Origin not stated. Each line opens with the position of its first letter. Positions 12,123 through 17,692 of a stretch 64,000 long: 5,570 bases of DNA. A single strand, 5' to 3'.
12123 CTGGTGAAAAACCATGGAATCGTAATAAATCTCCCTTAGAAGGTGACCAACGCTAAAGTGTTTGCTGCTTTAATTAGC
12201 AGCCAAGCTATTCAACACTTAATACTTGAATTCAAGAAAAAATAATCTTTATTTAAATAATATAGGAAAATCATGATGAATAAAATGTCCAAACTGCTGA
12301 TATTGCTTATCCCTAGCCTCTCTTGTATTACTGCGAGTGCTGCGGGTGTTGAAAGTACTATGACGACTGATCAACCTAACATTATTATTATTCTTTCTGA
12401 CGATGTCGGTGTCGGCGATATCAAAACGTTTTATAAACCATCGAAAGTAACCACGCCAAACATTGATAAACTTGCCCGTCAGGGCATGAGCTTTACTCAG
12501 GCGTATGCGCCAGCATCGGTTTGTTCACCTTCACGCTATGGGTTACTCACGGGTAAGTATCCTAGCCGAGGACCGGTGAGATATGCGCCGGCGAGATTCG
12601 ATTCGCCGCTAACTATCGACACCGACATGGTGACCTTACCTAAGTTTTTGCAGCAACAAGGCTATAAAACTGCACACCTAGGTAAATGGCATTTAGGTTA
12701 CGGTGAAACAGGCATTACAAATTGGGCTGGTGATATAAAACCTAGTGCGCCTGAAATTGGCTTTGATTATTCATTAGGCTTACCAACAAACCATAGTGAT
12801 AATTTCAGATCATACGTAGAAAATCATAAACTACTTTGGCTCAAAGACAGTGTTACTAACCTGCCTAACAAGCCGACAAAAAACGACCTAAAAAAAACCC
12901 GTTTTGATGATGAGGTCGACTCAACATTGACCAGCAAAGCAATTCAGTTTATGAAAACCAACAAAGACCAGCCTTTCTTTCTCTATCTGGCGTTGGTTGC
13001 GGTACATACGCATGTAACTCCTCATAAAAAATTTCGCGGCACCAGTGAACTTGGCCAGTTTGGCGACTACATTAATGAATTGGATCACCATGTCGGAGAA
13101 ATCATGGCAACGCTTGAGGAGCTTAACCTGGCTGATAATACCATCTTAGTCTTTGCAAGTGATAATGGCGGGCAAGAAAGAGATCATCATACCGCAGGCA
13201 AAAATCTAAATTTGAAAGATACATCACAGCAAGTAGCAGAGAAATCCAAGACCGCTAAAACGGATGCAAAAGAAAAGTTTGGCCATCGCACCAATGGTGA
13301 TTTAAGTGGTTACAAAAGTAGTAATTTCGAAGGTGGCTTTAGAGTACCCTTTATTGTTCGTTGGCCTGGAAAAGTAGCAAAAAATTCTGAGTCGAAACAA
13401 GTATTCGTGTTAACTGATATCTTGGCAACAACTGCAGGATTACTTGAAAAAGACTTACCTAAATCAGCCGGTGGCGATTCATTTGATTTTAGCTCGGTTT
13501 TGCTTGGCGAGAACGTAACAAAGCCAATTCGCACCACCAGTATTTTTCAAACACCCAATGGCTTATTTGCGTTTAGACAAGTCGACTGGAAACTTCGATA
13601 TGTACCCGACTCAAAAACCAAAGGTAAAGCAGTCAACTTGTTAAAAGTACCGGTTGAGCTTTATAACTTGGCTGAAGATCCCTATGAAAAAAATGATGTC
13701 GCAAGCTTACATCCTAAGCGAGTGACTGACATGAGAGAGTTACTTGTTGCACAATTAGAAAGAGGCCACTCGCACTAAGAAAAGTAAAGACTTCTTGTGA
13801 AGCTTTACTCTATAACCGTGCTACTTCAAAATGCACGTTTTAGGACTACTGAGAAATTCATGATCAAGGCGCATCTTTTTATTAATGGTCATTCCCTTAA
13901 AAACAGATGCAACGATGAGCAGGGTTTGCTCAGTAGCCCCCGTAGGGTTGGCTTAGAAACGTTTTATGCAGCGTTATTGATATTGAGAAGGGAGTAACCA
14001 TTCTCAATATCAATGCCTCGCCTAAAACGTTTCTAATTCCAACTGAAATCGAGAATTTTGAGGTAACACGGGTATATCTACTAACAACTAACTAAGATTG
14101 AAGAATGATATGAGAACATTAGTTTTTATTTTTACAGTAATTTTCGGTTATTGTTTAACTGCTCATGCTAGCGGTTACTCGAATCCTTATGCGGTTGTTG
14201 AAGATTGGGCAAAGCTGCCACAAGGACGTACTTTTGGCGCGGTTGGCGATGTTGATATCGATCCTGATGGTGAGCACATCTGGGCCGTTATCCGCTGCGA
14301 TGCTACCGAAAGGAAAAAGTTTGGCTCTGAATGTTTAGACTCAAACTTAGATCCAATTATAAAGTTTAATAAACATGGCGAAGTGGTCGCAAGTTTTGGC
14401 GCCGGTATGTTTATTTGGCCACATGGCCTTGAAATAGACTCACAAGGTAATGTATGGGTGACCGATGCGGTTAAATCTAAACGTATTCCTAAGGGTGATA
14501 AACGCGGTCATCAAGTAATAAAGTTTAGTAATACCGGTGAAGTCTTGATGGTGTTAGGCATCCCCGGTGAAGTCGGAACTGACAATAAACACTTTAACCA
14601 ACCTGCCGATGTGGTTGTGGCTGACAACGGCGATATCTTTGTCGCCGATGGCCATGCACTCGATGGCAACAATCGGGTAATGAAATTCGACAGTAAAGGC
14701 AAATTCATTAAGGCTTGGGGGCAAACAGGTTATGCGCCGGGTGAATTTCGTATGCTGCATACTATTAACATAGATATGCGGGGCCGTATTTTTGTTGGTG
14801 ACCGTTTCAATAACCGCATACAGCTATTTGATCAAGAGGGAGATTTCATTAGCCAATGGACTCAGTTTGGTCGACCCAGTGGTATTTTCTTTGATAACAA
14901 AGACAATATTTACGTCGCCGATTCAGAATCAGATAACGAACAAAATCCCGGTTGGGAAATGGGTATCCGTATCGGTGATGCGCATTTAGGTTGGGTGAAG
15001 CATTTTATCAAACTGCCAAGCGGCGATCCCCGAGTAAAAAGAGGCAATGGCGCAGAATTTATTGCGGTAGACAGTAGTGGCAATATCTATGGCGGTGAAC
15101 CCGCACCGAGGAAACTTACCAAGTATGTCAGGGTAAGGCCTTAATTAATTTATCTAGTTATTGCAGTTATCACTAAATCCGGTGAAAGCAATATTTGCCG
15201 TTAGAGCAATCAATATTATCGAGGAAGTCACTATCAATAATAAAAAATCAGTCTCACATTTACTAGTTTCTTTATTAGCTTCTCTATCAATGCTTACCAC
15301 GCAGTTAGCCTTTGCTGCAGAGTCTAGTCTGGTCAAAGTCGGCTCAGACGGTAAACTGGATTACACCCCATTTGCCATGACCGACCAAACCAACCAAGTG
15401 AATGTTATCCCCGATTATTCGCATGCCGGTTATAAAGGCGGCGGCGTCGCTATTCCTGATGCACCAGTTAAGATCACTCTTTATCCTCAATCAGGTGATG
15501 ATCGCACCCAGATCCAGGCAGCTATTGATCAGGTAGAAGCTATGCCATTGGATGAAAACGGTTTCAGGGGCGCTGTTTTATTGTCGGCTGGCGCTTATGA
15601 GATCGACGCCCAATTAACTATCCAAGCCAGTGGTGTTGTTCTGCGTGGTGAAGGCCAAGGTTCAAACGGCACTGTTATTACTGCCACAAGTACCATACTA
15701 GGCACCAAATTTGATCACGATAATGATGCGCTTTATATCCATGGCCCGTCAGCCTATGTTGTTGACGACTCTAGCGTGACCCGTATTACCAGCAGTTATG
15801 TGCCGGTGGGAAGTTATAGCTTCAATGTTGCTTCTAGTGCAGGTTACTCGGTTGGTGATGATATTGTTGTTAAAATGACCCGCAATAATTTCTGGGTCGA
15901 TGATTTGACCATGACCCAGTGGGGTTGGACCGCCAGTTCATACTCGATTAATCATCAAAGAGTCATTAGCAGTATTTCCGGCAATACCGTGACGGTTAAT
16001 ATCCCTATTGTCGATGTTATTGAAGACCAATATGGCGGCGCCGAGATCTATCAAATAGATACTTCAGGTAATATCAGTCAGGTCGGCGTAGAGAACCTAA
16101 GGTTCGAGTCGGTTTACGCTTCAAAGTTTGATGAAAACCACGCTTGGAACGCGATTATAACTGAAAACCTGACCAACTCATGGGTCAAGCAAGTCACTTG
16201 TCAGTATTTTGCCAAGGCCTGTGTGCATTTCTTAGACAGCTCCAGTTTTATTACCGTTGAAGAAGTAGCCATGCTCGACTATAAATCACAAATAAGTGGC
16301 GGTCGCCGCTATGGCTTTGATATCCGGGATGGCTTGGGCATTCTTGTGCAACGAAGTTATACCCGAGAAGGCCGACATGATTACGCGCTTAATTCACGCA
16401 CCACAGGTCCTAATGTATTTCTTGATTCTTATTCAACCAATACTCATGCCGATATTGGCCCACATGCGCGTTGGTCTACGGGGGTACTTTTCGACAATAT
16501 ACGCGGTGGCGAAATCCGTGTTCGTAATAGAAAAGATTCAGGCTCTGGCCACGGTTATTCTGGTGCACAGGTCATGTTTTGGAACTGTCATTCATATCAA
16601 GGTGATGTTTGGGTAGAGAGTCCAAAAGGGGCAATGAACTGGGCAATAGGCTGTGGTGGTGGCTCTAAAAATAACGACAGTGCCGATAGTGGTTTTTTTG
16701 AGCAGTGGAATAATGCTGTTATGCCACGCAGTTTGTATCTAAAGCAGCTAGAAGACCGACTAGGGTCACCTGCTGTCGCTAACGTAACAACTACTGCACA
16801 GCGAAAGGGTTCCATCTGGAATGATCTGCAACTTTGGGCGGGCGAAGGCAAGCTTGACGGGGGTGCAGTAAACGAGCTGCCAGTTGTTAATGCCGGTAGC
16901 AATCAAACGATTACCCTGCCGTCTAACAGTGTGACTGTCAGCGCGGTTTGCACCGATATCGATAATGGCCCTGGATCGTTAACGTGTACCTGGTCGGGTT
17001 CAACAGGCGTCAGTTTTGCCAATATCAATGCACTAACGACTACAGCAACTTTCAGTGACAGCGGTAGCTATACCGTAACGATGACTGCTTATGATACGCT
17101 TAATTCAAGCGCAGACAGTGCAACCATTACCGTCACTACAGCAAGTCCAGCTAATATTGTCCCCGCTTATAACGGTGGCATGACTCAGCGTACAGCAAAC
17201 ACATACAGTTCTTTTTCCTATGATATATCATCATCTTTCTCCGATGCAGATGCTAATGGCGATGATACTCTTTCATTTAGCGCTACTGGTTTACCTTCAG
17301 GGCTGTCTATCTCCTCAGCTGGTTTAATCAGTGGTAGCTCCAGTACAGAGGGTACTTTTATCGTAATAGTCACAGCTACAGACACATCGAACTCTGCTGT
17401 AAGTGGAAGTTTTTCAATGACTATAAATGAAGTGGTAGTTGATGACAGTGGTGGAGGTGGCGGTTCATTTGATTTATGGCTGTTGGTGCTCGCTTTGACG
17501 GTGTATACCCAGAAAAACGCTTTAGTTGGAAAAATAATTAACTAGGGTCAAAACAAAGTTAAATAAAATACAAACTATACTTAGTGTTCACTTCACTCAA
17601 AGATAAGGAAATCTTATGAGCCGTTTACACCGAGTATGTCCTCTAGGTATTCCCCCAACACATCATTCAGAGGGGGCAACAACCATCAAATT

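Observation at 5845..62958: One promoter-operator module cloned six times with exact spacing: a complete regulon readable from sequence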

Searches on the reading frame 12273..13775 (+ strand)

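Call 6: search_protein_families(library=pfam, proteins=[window:12273-13775:+])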
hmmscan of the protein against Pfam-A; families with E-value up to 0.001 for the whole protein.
window:12273-13775:+ (501 aa): 3 families
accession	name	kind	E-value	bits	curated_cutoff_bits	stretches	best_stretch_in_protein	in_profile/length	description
PF00884.28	Sulfatase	-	2.7e-49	168.6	25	1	35-391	1-299/301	Sulfatase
PF01663.27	Phosphodiest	-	3.2e-09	37.3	23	1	42-306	6-229/342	Type I phosphodiesterase / nucleotide pyrophosphatase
PF16347.10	SGSH_C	-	1.2e-05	25.9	29.3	1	352-490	12-143/154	N-sulphoglucosamine sulphohydrolase, C-terminal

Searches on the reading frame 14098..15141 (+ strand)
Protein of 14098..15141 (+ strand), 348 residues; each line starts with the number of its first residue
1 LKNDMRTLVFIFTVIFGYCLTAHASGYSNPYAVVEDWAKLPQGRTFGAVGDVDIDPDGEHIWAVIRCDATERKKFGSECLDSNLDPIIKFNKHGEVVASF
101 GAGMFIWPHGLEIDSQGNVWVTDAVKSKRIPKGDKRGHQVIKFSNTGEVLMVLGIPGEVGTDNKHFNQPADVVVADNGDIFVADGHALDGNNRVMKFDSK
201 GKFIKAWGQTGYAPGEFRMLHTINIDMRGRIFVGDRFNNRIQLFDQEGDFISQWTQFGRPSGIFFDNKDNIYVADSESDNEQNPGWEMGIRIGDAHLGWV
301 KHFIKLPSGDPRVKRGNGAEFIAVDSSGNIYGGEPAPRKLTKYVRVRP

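Call 6: search_protein_families(library=pfam, proteins=[window:14098-15141:+])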
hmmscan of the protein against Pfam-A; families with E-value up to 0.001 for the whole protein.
window:14098-15141:+ (348 aa): 3 families
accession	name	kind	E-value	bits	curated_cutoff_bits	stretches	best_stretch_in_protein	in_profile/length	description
PF01436.27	NHL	-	1.1e-17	63.5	20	1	166-196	1-27/28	NHL repeat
PF17170.10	DUF5128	-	2.1e-08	34.2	22.9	1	163-253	40-127/321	6-bladed beta-propeller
PF06739.17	SBBP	-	3e-06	27.5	20.5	0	322-331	18-27/38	Beta-propeller repeat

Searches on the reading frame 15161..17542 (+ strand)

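Call 7: search_protein_families(library=pfam, proteins=[window:15161-17542:+])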
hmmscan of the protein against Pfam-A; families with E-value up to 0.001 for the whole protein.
window:15161-17542:+ (794 aa): 4 families
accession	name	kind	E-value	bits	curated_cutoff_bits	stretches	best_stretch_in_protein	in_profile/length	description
PF05345.18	He_PIG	-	7.8e-13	49.1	24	1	677-756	11-96/96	Putative Ig domain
PF00801.26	PKD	-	2.3e-05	24.8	23.5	1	589-658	15-80/80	PKD domain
PF22352.2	K319L-like_PKD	-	6.1e-05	23.4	27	1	578-658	1-84/84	K319L-like, PKD domain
PF18981.6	InlK_D3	-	0.001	19.6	25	0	628-659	43-74/75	Internalin K domain (D3/D4)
